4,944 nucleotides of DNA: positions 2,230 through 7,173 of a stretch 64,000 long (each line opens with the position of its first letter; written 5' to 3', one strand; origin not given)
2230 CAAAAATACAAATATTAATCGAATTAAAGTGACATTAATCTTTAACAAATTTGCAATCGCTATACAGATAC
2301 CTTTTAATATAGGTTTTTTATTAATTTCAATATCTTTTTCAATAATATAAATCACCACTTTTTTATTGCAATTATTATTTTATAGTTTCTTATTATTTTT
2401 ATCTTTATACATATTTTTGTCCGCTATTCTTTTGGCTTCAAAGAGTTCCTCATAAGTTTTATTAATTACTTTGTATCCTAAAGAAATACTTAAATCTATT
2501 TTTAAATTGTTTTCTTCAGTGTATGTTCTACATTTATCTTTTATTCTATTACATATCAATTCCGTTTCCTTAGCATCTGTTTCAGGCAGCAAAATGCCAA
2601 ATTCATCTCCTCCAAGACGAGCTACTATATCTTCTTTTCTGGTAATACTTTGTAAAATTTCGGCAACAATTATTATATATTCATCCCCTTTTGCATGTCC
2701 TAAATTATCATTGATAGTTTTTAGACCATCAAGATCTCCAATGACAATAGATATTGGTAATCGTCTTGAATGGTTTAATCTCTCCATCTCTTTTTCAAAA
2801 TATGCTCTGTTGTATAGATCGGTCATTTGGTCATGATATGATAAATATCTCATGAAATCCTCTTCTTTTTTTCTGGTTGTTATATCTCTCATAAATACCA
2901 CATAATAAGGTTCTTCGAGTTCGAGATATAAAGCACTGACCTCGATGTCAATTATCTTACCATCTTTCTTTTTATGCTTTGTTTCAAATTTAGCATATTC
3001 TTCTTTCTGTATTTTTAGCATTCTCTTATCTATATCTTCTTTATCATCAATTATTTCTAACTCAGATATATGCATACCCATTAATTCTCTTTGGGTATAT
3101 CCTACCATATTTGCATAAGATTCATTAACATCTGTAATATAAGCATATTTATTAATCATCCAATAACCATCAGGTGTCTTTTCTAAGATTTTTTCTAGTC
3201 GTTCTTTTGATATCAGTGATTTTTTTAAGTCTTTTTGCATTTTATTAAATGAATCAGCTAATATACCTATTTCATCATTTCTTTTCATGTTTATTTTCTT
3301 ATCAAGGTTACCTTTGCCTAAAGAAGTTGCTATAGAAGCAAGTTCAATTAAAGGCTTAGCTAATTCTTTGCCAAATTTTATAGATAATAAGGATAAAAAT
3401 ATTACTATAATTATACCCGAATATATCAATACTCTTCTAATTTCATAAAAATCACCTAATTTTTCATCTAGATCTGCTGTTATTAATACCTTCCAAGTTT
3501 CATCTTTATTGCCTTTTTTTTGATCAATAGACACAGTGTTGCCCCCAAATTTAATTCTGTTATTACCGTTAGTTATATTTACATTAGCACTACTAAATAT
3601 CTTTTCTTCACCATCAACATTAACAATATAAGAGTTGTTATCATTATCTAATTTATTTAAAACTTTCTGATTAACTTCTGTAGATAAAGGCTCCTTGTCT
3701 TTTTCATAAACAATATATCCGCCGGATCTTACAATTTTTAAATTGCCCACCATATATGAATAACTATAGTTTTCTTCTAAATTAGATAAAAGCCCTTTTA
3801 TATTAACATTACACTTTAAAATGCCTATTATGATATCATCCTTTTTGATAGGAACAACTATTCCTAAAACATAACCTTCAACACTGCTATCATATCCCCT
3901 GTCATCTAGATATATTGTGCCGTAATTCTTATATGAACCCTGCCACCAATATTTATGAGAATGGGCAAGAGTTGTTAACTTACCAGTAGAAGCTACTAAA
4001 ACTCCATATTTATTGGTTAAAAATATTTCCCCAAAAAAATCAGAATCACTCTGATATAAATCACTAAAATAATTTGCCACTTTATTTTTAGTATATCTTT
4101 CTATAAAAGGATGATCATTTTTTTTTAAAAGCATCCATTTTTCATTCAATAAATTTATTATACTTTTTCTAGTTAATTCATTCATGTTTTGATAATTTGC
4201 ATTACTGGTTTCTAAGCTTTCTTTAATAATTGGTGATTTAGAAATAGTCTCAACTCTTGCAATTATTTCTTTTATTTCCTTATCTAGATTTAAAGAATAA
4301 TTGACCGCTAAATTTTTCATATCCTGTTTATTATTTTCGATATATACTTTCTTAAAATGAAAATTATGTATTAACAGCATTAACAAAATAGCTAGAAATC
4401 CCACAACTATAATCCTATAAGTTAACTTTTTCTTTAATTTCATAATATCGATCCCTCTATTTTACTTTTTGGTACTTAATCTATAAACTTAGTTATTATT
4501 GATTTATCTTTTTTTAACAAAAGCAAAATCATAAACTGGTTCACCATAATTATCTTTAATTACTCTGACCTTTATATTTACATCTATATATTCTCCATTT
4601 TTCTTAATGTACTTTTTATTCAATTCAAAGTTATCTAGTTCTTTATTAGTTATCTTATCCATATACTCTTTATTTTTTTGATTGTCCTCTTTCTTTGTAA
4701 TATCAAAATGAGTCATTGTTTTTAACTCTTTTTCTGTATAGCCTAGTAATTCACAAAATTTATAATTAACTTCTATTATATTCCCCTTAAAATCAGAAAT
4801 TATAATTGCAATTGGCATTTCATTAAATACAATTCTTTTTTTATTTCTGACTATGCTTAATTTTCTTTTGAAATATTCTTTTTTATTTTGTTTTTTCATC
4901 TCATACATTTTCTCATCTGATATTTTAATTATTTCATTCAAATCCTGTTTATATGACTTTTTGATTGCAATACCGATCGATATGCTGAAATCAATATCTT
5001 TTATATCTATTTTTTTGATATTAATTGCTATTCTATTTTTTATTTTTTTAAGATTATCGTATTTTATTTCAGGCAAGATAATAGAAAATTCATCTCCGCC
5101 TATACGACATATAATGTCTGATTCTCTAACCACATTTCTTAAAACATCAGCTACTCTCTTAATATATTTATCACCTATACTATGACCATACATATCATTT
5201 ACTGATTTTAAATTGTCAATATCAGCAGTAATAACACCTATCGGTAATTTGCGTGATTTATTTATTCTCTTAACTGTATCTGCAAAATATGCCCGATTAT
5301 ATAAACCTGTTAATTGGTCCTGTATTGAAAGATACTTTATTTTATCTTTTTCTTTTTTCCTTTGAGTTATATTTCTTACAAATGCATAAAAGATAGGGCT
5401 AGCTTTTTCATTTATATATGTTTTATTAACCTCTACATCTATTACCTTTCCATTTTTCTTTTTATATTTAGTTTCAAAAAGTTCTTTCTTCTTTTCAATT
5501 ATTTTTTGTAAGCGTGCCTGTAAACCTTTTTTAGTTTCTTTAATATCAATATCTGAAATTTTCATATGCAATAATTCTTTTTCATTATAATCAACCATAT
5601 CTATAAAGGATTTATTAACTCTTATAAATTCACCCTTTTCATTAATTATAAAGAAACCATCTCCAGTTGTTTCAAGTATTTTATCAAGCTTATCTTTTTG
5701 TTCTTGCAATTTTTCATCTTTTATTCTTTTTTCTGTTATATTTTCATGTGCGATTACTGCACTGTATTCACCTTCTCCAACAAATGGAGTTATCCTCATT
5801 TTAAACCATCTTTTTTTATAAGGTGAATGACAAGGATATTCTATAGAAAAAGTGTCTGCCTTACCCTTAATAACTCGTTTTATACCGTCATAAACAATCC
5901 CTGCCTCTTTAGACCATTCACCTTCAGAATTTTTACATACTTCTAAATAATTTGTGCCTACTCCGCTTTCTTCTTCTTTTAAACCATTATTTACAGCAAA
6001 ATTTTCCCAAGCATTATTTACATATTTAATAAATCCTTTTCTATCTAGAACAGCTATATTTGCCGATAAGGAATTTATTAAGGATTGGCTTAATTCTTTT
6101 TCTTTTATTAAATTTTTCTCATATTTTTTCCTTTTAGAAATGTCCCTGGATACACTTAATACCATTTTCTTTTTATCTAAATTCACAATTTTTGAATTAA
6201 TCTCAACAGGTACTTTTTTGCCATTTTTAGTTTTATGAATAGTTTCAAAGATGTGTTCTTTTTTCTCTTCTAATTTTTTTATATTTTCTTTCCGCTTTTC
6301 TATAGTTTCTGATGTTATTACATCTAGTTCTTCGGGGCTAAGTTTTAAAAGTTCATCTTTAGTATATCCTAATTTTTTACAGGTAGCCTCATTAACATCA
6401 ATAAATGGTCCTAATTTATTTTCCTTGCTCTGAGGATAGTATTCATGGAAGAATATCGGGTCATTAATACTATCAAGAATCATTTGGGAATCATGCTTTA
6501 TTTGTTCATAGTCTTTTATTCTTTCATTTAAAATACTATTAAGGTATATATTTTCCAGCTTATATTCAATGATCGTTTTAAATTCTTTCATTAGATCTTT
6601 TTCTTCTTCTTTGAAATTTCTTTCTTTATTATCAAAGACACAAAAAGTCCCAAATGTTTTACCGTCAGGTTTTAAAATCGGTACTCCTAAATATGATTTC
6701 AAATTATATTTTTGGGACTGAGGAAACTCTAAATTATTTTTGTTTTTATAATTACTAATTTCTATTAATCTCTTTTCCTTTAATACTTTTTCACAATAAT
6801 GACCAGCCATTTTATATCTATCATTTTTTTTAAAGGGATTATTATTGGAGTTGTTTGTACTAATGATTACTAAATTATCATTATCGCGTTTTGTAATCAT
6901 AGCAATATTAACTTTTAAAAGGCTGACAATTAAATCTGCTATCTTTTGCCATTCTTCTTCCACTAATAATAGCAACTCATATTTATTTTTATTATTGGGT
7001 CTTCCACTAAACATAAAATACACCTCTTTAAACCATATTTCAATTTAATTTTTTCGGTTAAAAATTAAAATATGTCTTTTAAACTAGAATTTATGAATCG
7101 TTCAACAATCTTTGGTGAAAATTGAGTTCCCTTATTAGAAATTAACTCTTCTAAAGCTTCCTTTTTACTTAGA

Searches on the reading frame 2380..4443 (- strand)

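Call 21: search_protein_families(library=ncbifam, proteins=[window:2380-4443:-], max_evalue=0.001)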
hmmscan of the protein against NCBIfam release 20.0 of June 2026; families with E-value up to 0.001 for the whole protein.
window:2380-4443:- (687 aa): 43 families (the best 25 are shown)
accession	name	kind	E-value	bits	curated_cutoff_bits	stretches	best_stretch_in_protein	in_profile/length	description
NF007423.1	PRK09966.1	equivalog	5.9e-37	127.5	325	1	525-682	229-390/390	diguanylate cyclase DgcN/YfiN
TIGR00254.1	GGDEF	domain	6.8e-35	120.2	37.4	1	534-686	4-161/168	diguanylate cyclase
NF007298.0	PRK09776.1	equivalog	2.9e-30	104.9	1135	1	403-683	543-836/1111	diguanylate cyclase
NF045675.1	PhdiestaseDibA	equivalog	5.2e-30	104.4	980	1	402-684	65-356/623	phosphodiesterase DibA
NF038266.1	diguan_SiaD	equivalog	3e-28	98.9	290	1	530-684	89-247/252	biofilm regulation diguanylate cyclase SiaD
NF007135.0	PRK09581.1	equivalog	5.1e-27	94.8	474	1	534-684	291-447/457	PleD family two-component system response regulator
NF040885.1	diguan_DgcJ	equivalog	2.8e-26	92.4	500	1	537-686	343-490/493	diguanylate cyclase DgcJ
NF051473.1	DigCycDgcsShew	equivalog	1.1e-25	90.7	400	1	535-684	135-283/291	diguanylate cyclase DgcS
NF053781.1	cdiGMPphdstlr2612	equivalog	1.1e-24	86.3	1600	1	412-685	713-995/1268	Tlr1612 family c-di-GMP phosphodiesterase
NF047654.1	DiguCycDgcRLepto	equivalog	2.5e-24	85.7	500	1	525-684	123-288/295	diguanylate cyclase DgcR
NF011955.1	PRK15426.1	equivalog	4.8e-24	84.4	408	1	531-684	394-553/564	cellulose biosynthesis regulator diguanylate cyclase DgcQ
NF041606.1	dguan_cyc_DgcA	equivalog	1.6e-23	83.2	370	1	537-684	180-331/340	diguanylate cyclase DgcA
NF007380.0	PRK09894.1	equivalog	2.3e-23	83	256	1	524-683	118-278/296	diguanylate cyclase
TIGR00229.1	sensory_box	domain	3.7e-22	78.8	22.9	1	412-528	3-123/126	PAS domain S-box protein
NF007474.0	PRK10060.1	equivalog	1.2e-21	76.7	782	1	511-686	213-389/663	cyclic di-GMP phosphodiesterase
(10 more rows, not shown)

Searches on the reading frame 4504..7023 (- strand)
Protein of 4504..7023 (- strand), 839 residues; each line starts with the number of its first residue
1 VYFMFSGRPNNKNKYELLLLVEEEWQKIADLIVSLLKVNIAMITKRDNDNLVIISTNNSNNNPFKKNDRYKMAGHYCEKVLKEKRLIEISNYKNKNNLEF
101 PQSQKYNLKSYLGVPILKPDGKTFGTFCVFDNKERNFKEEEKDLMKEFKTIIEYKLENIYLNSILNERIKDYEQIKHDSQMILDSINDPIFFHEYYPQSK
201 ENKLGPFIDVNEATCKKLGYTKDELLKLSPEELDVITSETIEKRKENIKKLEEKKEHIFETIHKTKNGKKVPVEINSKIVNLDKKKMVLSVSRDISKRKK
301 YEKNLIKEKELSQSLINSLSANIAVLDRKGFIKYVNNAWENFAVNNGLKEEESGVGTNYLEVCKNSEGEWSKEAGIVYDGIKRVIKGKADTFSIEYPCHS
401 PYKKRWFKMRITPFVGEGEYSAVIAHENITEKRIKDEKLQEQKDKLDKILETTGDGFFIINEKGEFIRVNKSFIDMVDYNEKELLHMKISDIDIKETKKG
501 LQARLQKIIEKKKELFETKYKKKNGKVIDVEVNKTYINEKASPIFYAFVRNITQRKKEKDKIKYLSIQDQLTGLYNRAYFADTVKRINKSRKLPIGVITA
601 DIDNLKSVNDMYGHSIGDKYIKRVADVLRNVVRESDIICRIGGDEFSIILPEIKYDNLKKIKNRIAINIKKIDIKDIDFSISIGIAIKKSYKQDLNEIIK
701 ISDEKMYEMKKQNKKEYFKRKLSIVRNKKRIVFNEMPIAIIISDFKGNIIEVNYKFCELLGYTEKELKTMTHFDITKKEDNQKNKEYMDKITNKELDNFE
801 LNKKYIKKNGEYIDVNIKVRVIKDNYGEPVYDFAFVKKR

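Call 21: search_protein_families(library=ncbifam, proteins=[window:4504-7023:-], max_evalue=0.001)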
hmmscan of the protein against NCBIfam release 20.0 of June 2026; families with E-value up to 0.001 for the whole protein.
window:4504-7023:- (839 aa): 32 families (the best 25 are shown)
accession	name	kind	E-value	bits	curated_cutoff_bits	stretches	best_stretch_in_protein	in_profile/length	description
TIGR00229.1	sensory_box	domain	3.3e-57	192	22.9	3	732-836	10-113/126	PAS domain S-box protein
NF007298.0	PRK09776.1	equivalog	6.4e-47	160.1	1135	3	549-714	667-839/1111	diguanylate cyclase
TIGR00254.1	GGDEF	domain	1.5e-37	128.8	37.4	1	564-718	3-165/168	diguanylate cyclase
NF007423.1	PRK09966.1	equivalog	4.6e-36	124.6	325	1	554-710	227-390/390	diguanylate cyclase DgcN/YfiN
NF007135.0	PRK09581.1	equivalog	9.9e-32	110.3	474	1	526-716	245-451/457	PleD family two-component system response regulator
NF038266.1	diguan_SiaD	equivalog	1.9e-31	109.4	290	1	559-714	87-249/252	biofilm regulation diguanylate cyclase SiaD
NF045675.1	PhdiestaseDibA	equivalog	2.2e-31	108.9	980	1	437-717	71-361/623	phosphodiesterase DibA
NF040885.1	diguan_DgcJ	equivalog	3.8e-30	105.1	500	1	561-715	336-491/493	diguanylate cyclase DgcJ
NF007474.0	PRK10060.1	equivalog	7.2e-30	103.8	782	1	550-718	221-393/663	cyclic di-GMP phosphodiesterase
NF047654.1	DiguCycDgcRLepto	equivalog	3.4e-29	101.7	500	1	554-714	121-290/295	diguanylate cyclase DgcR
NF053781.1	cdiGMPphdstlr2612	equivalog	4.3e-29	100.8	1600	1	399-717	668-999/1268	Tlr1612 family c-di-GMP phosphodiesterase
NF051473.1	DigCycDgcsShew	equivalog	1.4e-26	93.6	400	1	564-717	133-288/291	diguanylate cyclase DgcS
NF007380.0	PRK09894.1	equivalog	2.2e-26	92.9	256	1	547-712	112-279/296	diguanylate cyclase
NF011955.1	PRK15426.1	equivalog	1.8e-24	85.8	408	1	560-714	392-555/564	cellulose biosynthesis regulator diguanylate cyclase DgcQ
NF047874.1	MASE3_PAS_HK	subfamily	3.7e-24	85.5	560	3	427-566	248-389/655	MASE3 domain-containing sensor histidine kinase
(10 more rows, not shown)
